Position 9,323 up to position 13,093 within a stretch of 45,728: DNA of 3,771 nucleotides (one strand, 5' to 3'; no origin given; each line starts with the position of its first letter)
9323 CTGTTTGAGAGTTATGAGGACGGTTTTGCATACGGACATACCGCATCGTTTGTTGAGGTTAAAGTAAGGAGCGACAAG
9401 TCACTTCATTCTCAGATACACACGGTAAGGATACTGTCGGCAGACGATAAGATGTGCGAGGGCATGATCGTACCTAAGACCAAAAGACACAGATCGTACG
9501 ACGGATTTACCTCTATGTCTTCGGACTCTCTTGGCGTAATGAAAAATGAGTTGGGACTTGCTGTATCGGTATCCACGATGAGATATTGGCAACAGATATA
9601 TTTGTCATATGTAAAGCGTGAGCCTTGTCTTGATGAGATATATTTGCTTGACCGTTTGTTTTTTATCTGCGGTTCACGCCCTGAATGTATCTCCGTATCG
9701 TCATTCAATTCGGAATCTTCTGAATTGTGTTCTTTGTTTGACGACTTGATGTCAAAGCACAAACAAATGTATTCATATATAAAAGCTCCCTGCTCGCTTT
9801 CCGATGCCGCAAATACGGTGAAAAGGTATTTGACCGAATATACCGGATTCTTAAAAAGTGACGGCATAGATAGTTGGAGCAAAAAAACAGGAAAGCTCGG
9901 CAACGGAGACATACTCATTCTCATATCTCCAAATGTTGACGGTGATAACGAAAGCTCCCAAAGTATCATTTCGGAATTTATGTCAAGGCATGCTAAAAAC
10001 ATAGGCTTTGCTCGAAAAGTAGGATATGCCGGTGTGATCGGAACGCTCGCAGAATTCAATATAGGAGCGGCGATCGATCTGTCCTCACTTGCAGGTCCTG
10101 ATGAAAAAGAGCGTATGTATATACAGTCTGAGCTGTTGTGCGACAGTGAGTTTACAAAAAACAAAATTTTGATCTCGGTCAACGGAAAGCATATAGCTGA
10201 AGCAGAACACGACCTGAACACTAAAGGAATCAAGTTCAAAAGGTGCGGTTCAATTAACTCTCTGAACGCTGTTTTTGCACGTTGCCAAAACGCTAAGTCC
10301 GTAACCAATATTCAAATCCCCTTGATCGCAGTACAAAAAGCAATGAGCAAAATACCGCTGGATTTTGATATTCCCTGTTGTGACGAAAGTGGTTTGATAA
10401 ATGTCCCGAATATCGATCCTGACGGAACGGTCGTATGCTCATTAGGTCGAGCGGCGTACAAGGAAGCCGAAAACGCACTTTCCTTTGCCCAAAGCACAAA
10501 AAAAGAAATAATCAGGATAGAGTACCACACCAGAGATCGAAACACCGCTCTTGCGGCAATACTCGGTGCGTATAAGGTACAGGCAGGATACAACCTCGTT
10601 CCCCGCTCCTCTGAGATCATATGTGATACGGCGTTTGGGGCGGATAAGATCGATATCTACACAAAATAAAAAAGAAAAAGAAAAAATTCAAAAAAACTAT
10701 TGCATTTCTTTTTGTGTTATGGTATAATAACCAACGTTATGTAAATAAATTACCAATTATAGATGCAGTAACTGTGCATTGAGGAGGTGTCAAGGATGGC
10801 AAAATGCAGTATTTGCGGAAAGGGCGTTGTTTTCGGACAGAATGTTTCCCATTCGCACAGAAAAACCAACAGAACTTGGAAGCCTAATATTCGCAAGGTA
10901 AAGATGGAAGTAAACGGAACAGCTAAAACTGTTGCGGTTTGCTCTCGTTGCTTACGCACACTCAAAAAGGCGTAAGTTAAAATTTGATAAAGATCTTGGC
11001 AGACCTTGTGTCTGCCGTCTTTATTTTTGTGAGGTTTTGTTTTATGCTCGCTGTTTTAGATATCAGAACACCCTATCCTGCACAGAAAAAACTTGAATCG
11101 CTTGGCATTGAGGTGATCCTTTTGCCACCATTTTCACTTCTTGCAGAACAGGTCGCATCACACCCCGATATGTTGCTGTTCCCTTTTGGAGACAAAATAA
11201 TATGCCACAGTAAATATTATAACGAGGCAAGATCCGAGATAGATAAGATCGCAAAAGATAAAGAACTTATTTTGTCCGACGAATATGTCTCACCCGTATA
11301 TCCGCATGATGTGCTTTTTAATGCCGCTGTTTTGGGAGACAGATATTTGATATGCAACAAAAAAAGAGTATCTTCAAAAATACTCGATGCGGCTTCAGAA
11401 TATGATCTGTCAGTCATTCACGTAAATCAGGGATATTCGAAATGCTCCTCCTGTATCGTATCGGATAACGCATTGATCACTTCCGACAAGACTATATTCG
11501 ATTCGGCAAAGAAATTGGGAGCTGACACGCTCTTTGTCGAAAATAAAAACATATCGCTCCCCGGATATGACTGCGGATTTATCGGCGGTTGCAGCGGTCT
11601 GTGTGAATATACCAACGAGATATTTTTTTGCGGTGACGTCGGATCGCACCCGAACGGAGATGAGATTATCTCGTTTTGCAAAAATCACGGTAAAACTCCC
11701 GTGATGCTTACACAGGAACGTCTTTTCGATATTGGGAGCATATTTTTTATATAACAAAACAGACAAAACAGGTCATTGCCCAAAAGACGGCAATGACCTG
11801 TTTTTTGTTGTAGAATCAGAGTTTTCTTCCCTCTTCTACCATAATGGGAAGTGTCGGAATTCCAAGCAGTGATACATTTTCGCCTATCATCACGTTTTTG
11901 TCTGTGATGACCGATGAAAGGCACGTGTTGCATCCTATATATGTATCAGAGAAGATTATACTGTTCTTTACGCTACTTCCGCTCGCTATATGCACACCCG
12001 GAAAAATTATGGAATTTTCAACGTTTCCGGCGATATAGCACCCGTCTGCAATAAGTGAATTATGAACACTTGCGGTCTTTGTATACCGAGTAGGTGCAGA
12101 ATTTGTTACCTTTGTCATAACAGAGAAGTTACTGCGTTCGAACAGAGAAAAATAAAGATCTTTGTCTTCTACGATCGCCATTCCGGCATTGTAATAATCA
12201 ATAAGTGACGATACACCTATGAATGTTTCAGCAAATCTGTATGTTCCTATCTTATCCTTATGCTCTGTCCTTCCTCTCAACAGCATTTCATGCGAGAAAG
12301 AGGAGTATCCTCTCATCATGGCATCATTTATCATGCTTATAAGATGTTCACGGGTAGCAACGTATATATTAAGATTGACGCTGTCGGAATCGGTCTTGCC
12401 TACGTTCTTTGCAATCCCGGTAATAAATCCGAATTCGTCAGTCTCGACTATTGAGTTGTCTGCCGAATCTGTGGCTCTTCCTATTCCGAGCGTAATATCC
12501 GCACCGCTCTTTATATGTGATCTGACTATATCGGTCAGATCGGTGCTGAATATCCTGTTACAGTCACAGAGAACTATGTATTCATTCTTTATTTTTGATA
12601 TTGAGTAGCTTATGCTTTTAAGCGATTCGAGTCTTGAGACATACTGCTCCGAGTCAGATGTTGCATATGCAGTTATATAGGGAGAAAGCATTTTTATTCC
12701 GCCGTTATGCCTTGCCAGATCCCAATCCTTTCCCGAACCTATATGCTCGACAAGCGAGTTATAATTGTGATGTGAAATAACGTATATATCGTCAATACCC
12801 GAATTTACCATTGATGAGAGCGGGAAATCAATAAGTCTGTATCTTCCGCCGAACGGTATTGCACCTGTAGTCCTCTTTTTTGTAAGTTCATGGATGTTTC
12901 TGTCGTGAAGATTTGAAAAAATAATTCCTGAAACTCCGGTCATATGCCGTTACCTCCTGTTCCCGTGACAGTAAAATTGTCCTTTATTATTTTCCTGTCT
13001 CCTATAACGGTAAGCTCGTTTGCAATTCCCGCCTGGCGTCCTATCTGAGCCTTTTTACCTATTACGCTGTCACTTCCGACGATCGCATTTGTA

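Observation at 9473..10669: MtaB carries an in-frame 398-aa C-terminal module that looks like a decayed FGAM synthase (PurL / AIR-synthase-fold) relic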

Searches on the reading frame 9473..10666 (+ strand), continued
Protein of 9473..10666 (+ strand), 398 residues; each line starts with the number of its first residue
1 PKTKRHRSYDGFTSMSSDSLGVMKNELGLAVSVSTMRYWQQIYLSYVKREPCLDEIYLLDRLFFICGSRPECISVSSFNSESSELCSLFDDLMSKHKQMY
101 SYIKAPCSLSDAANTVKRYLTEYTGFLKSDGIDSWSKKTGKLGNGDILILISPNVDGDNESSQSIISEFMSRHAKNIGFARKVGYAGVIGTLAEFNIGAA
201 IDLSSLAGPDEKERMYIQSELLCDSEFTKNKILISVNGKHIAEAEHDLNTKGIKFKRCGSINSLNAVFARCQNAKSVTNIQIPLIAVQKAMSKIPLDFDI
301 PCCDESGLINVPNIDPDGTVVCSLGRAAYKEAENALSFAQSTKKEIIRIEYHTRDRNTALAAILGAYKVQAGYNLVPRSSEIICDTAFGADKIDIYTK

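Call 40: search_solved_structures(query=A2, max_evalue=1, show_alignments=3)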
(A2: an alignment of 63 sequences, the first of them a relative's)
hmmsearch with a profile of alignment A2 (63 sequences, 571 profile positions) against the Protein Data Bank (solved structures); distinct sequences matched with E-value up to 1: 20.
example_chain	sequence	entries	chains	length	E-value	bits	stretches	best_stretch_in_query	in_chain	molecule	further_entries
6jt8_A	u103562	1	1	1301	1.1e-06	30.3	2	207-332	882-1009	Phosphoribosylformylglycinamidine synthase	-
7dw7_A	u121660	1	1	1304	1.1e-06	30.3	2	207-333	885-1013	Phosphoribosylformylglycinamidine synthase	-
6lym_A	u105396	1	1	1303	1.1e-06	30.3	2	207-332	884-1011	Phosphoribosylformylglycinamidine synthase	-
4l78_A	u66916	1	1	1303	1.1e-06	30.3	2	207-332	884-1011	Phosphoribosylformylglycinamidine synthase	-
4r7g_A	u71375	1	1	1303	1.1e-06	30.3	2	207-332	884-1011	Phosphoribosylformylglycinamidine synthase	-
1t3t_A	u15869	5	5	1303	1.1e-06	30.3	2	207-332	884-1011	Phosphoribosylformylglycinamidine synthase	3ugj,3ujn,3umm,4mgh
6jt7_A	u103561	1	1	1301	1.1e-06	30.3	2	207-332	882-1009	Phosphoribosylformylglycinamidine synthase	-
6jta_A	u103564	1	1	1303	1.1e-06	30.3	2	207-332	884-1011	Phosphoribosylformylglycinamidine synthase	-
6lyo_A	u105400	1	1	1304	1.1e-06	30.3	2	207-332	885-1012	Phosphoribosylformylglycinamidine synthase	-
6lyk_A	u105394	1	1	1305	1.1e-06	30.3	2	207-332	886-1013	Phosphoribosylformylglycinamidine synthase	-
6jt9_A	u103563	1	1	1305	1.1e-06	30.3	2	207-332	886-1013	Phosphoribosylformylglycinamidine synthase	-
6lyl_A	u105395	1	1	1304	1.2e-06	30.2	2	207-332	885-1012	Phosphoribosylformylglycinamidine synthase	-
4lgy_A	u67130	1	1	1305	1.2e-06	30.2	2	207-332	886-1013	Phosphoribosylformylglycinamidine synthase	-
2hs0_A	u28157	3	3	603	0.00011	23.8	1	198-312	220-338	Phosphoribosylformylglycinamidine synthase II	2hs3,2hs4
2hru_A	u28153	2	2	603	0.00011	23.8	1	198-312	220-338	Phosphoribosylformylglycinamidine synthase II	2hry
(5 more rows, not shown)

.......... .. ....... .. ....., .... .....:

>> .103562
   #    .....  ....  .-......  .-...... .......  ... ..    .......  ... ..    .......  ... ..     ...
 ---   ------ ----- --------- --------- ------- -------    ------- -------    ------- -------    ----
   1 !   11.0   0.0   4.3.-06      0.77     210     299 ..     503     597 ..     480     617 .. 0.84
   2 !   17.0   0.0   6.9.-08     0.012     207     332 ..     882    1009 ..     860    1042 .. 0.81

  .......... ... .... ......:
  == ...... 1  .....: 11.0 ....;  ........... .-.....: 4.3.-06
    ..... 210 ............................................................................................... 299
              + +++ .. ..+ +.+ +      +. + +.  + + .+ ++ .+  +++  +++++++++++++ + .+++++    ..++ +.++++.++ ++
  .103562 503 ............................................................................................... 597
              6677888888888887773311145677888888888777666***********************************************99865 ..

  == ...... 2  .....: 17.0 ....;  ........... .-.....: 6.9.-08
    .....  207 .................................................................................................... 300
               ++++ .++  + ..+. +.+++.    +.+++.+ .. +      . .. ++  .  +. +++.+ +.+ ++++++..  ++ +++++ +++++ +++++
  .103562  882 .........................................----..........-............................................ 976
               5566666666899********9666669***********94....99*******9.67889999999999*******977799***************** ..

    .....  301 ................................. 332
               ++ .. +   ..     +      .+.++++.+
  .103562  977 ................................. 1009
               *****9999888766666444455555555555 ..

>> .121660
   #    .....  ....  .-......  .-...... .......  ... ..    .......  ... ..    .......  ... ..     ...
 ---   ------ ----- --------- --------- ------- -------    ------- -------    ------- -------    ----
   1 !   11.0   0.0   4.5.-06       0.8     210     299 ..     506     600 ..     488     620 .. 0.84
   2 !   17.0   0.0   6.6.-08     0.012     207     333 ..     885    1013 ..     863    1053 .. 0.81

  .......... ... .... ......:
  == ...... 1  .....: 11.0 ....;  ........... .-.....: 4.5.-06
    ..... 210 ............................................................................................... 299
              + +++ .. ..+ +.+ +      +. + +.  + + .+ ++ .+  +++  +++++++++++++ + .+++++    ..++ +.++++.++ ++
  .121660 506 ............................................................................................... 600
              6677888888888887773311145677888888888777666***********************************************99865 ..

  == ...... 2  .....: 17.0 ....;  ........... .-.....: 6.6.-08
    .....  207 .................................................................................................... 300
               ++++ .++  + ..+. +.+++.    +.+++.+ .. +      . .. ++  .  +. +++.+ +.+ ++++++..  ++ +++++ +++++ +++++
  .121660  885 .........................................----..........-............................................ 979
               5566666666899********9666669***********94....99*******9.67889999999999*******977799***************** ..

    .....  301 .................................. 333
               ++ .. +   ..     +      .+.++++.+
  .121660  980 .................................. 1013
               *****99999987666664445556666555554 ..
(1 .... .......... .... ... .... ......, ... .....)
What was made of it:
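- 9905..10372 (+): AIRS_C-type (PurL B1-like) alpha/beta domain (extension aa ~145-300). The family profile aligns this segment to PurL B1/B2 domains (Salmonella PurL 503-597 and 882-1009, E=1.1e-6; T. maritima PurL 220-338) (call 40).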

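Call 41: list_cluster_members(proteins=[P0121, P0122, P0124, P0126, P0130, P0138, P0049, P0002, P0157, P0174])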
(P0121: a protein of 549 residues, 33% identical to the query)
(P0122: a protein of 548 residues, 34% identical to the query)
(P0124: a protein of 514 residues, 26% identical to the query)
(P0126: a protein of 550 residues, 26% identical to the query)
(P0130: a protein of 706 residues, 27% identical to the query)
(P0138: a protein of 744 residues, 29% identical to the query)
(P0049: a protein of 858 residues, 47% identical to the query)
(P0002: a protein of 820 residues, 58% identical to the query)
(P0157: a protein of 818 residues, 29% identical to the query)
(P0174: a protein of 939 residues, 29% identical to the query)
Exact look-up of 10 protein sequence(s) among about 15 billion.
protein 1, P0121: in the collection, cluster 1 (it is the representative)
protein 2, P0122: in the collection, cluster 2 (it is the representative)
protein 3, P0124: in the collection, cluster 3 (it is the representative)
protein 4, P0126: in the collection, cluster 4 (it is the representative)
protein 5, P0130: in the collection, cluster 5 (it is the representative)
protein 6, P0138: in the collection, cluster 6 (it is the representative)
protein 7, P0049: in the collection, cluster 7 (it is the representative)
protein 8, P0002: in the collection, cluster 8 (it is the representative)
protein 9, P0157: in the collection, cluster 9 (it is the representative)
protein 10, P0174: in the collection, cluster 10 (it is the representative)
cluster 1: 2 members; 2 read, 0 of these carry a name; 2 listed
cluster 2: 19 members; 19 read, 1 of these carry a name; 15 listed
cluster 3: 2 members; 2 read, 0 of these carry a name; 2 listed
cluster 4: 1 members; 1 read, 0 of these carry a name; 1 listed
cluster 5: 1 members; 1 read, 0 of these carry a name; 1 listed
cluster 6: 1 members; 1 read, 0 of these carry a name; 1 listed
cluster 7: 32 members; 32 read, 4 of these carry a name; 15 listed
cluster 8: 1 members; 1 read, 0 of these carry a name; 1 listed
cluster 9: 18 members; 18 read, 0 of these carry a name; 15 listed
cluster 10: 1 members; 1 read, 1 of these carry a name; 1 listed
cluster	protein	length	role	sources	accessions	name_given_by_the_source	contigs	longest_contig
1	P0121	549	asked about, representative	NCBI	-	-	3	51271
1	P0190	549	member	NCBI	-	-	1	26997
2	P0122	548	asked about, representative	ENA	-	-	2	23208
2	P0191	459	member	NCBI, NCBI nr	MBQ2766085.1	MAG: hypothetical protein IJF48_03795, partial [Clostridia bacterium] | hypothetical protein [Clostridia bacterium]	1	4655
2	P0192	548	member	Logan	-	-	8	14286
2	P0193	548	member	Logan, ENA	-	-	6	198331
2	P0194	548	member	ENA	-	-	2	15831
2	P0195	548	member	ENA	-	-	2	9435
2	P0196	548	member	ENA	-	-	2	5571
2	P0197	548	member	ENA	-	-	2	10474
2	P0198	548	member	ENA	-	-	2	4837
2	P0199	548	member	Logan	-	-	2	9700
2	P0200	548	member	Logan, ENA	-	-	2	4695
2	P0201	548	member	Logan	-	-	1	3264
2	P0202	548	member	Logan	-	-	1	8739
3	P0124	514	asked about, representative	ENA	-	-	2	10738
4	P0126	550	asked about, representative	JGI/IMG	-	-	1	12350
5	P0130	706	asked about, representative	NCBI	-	-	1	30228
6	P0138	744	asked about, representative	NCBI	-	-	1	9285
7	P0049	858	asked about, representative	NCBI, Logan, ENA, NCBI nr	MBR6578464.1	MAG: tRNA (N(6)-L-threonylcarbamoyladenosine(37)-C(2))-methylthiotransferase MtaB ... | tRNA (N(6)-L-threonylcarbamoyladenosine(37)-C(2))-methylthiotransferase MtaB [Clostridia ...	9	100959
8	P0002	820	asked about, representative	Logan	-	-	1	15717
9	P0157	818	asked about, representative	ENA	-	-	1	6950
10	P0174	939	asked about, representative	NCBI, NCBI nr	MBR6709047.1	MAG: hypothetical protein IKL84_05150, partial [Clostridia bacterium] | hypothetical protein [Clostridia bacterium]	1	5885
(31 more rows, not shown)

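Call 60: search_protein_families(library=ncbifam, proteins=[P0121, P0122, P0124, P0126, P0130, P0137, P0138, P0157, P0174], max_evalue=10)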
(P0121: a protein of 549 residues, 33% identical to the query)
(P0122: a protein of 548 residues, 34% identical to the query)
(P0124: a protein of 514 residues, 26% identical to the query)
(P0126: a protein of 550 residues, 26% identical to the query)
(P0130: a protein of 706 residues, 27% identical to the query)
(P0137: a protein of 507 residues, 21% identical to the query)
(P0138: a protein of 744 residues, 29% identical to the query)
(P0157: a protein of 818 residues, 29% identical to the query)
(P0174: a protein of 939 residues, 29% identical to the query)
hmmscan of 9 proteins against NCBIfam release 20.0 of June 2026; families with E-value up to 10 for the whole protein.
P0121 (549 aa): 4 families
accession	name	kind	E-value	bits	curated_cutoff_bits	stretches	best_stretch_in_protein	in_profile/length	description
TIGR01857.1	FGAM-synthase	equivalog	2.8e-12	45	1057.05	3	12-71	163-222/1239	phosphoribosylformylglycinamidine synthase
TIGR04049.1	AIR_rel_sll0787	hypoth_equivalog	0.0021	17.2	321.3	1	199-296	207-302/318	sll0787 family AIR synthase-like protein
TIGR03267.1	methan_mark_2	hypoth_equivalog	0.0052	15.9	365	1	198-295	211-306/323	methanogenesis marker 2 protein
NF002290.1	PRK01213.1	equivalog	0.017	13.3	648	1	192-305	597-709/723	phosphoribosylformylglycinamidine synthase subunit PurL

P0122 (548 aa): 3 families
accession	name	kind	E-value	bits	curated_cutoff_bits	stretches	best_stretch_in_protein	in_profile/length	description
TIGR01857.1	FGAM-synthase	equivalog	7.4e-06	23.8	1057.05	2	4-68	153-216/1239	phosphoribosylformylglycinamidine synthase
TIGR04049.1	AIR_rel_sll0787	hypoth_equivalog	0.01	14.9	321.3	1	212-308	216-311/318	sll0787 family AIR synthase-like protein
NF003672.0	PRK05297.1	equivalog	0.11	10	783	1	228-314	515-603/1290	phosphoribosylformylglycinamidine synthase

P0124 (514 aa): 1 family
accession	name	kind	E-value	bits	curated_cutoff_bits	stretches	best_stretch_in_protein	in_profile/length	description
TIGR01857.1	FGAM-synthase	equivalog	0.0063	14.1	1057.05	2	21-113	165-261/1239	phosphoribosylformylglycinamidine synthase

P0126 (550 aa): 2 families
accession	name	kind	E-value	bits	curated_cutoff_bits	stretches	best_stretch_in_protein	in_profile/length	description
TIGR01857.1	FGAM-synthase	equivalog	8.7e-11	40.1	1057.05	2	20-140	160-284/1239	phosphoribosylformylglycinamidine synthase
TIGR01735.1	FGAM_synt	equivalog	0.2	9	1123.05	1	176-294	878-997/1307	phosphoribosylformylglycinamidine synthase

P0130 (706 aa): 1 family
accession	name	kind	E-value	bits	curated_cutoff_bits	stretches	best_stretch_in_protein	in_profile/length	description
TIGR01857.1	FGAM-synthase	equivalog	4.2e-13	47.8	1057.05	2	7-123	165-284/1239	phosphoribosylformylglycinamidine synthase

P0137 (507 aa): 2 families
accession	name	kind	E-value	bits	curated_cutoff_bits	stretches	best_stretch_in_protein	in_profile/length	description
TIGR01857.1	FGAM-synthase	equivalog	4.6e-07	27.8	1057.05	2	10-62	164-215/1239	phosphoribosylformylglycinamidine synthase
NF002290.1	PRK01213.1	equivalog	0.088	10.9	648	1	155-277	588-707/723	phosphoribosylformylglycinamidine synthase subunit PurL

P0138 (744 aa): 1 family
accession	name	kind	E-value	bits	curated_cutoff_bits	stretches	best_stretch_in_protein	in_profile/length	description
TIGR01857.1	FGAM-synthase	equivalog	6.9e-25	86.8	1057.05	4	392-605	709-931/1239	phosphoribosylformylglycinamidine synthase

P0157 (818 aa): 2 families
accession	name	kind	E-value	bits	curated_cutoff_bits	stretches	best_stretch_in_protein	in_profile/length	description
TIGR01857.1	FGAM-synthase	equivalog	1.5e-18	65.8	1057.05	2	391-579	708-903/1239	phosphoribosylformylglycinamidine synthase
NF002290.1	PRK01213.1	equivalog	0.15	10.2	648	1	237-334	262-360/723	phosphoribosylformylglycinamidine synthase subunit PurL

P0174 (939 aa): 3 families
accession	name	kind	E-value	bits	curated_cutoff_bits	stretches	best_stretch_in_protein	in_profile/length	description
NF005854.0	PRK07775.1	equivalog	0.0083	15.4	260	1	738-782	48-92/274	SDR family oxidoreductase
NF004203.0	PRK05653.2-4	subfamily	0.067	12.6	313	1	731-782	37-88/260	3-oxoacyl-ACP reductase FabG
TIGR01857.1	FGAM-synthase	equivalog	0.18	9.3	1057.05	0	499-548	722-773/1239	phosphoribosylformylglycinamidine synthase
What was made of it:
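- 10430..10633 (+): Degenerate A2-type remnant containing the family's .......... helix. Here it reads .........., with K in place of the near-invariant R and G in place of E. The B2-like terminal domain is absent. In standalone members this region and the next domain map to TIGR01857 positions 708-931 (call 60).
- On FGAM synthase / PurL (TIGR01857, TIGR01735, PRK01213): The best family member scores 86.8 bits (call 60).
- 10 of 10 standalone members hit TIGR01857 colinearly, E down to 6.9e-25, at ≤87 bits against a cutoff of 1057 (call 60).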

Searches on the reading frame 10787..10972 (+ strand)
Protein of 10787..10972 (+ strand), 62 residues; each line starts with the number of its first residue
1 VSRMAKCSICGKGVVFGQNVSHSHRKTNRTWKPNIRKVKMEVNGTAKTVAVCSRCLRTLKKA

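Call 64: search_protein_families(library=pfam, proteins=[window:10787-10972:+], max_evalue=0.001)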
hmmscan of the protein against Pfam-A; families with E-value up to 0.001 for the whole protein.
window:10787-10972:+ (62 aa): 1 family
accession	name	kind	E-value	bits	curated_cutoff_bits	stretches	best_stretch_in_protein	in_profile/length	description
PF00830.24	Ribosomal_L28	-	9.9e-24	83.6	27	1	6-61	2-59/60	Ribosomal L28 family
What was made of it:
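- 10787..10975 (+): Context: ribosomal protein L28 gene downstream. Pfam Ribosomal_L28, E=9.9e-24 (call 64).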

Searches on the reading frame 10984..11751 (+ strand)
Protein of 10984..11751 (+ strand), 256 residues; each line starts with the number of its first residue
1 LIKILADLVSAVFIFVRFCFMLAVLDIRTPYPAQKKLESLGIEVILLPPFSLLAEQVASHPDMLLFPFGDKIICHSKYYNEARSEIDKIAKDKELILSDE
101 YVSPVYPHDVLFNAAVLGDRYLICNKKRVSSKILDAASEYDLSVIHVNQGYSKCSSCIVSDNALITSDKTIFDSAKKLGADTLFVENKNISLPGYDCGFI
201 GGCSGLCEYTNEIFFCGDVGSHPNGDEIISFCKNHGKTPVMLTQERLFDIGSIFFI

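Call 64: search_protein_families(library=pfam, proteins=[window:10984-11751:+], max_evalue=0.001)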
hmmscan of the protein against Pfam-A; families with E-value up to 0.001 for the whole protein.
window:10984-11751:+ (256 aa): 1 family
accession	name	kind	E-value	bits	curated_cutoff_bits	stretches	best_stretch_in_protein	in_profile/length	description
PF21778.2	DUF6873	-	1.4e-66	224.5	27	1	26-254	3-228/228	Family of unknown function (DUF6873)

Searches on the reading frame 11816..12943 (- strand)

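Call 64: search_protein_families(library=pfam, proteins=[window:11816-12943:-], max_evalue=0.001)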
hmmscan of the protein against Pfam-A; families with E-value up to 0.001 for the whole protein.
window:11816-12943:- (375 aa): 4 families
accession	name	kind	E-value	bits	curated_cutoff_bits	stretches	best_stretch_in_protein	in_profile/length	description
PF24894.1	Hexapep_GlmU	-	2.4e-14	53.7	23.3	1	288-357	11-81/104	GlmU-like, C-terminal hexapeptide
PF00483.29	NTP_transferase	-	3e-13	50.4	21.2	1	19-177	15-160/245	Nucleotidyl transferase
PF25084.1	LbH_EIF2B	-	5.2e-08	33.3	54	1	282-359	25-105/105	EIF2B subunit epsilon LbH domain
PF25247.1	LbH_GLGC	-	8.6e-08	32.6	27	1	287-331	7-52/135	GLGC left-handed parallel beta-helix domain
